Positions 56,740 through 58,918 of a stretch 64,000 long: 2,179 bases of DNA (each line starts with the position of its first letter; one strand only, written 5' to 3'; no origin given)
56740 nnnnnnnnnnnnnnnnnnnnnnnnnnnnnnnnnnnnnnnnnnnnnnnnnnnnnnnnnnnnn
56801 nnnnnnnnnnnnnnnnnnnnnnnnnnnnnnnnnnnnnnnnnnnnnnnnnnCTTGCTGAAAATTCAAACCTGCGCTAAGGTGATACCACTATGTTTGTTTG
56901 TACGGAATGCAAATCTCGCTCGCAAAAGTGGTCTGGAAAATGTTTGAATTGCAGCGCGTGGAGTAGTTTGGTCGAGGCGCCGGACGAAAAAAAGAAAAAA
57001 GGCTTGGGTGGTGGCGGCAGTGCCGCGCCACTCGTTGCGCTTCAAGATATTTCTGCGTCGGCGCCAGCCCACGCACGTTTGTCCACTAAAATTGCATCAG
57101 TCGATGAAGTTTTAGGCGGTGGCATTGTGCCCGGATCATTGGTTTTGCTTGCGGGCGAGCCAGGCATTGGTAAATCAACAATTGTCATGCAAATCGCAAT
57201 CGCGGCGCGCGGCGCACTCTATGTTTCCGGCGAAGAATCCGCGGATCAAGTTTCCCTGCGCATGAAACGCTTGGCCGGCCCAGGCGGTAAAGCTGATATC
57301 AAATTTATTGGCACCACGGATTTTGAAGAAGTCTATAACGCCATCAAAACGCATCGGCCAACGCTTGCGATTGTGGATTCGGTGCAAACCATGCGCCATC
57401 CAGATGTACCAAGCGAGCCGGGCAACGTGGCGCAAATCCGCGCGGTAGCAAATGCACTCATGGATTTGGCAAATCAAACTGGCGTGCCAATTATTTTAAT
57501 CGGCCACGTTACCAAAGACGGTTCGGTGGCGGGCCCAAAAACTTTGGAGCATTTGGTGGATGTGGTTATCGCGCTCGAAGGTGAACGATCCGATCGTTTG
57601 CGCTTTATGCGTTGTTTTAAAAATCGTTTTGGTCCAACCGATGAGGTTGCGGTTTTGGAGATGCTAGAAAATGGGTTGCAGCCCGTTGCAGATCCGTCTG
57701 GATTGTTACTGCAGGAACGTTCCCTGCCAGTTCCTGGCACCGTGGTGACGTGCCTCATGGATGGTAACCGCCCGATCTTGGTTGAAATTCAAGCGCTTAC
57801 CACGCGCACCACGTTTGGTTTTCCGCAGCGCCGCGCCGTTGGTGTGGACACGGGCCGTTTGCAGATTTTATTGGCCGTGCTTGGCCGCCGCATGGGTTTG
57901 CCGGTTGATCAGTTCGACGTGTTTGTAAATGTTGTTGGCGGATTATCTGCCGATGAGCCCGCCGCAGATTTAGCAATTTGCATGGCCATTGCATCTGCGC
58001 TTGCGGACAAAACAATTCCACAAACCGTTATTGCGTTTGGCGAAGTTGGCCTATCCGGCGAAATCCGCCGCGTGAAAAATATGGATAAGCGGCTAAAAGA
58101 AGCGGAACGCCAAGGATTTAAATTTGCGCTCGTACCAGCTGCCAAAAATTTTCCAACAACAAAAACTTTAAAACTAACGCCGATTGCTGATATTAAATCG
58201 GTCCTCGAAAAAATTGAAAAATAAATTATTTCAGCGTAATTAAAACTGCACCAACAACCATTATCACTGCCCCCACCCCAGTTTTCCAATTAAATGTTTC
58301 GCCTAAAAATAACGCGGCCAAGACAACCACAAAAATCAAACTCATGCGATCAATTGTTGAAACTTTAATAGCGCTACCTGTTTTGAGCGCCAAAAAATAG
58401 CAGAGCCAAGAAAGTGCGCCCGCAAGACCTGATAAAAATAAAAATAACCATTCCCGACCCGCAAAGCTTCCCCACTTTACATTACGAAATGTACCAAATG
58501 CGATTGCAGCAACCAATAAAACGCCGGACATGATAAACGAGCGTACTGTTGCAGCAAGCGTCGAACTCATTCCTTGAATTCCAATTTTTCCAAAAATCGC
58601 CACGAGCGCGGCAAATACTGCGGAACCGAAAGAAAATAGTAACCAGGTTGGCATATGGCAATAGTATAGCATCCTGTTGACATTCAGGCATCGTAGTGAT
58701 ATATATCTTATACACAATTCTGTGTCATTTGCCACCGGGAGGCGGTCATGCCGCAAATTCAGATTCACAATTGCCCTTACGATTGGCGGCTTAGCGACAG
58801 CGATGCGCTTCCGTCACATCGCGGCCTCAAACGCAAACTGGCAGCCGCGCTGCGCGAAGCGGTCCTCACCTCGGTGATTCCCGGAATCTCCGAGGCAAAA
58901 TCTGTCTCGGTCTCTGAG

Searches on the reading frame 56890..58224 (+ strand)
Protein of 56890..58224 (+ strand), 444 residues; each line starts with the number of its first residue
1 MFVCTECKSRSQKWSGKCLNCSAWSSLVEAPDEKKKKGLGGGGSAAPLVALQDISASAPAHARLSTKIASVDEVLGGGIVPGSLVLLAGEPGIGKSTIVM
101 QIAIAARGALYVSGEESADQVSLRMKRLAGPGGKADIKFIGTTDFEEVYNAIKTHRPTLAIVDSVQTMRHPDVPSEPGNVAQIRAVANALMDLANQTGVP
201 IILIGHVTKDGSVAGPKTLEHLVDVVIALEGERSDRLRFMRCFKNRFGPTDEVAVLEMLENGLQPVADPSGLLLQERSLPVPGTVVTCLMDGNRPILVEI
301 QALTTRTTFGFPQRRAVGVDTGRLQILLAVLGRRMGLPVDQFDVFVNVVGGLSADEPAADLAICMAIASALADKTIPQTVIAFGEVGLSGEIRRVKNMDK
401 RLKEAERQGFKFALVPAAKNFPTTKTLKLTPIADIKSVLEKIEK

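Call 44: search_protein_families(library=pfam, proteins=[window:56890-58224:+], max_evalue=0.001)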
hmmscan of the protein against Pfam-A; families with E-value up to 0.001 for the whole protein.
window:56890-58224:+ (444 aa): 9 families
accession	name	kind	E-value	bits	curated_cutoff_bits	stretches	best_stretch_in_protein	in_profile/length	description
PF13481.12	AAA_25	-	5.2e-16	59.3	27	1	63-211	14-194/195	AAA domain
PF06745.19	ATPase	-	5.1e-14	52.6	26.6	1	65-128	2-70/231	KaiC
PF23442.1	DUF7125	-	3.9e-10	39.6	29.1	1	62-230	2-163/207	Family of unknown function (DUF7125)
PF03796.21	DnaB_C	-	1.1e-08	35.2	27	1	64-125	2-67/255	DnaB-like helicase C terminal domain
PF13541.12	ChlI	-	3.4e-08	33.9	27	1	341-418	42-120/121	Subunit ChlI of Mg-chelatase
PF05362.19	Lon_C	-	1.3e-06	28.6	21.1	1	341-419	93-172/205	Lon protease (S16) C-terminal proteolytic domain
PF18073.7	Zn_ribbon_LapB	-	4e-06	26.8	25.7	1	2-29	1-28/28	Rubredoxin metal binding domain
PF13401.12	AAA_22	-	2.3e-05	25.2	27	1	83-206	6-123/130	AAA domain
PF13191.12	AAA_16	-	3.5e-05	24.8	32.6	1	83-202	25-135/167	AAA ATPase domain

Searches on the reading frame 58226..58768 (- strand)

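Call 44: search_protein_families(library=pfam, proteins=[window:58226-58768:-], max_evalue=0.001)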
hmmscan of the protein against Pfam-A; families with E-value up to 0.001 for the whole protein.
window:58226-58768:- (180 aa): 1 family
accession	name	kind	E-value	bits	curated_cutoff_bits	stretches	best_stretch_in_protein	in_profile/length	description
PF00892.27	EamA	-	6.3e-21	75.5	28.2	1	41-178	2-134/135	EamA-like transporter family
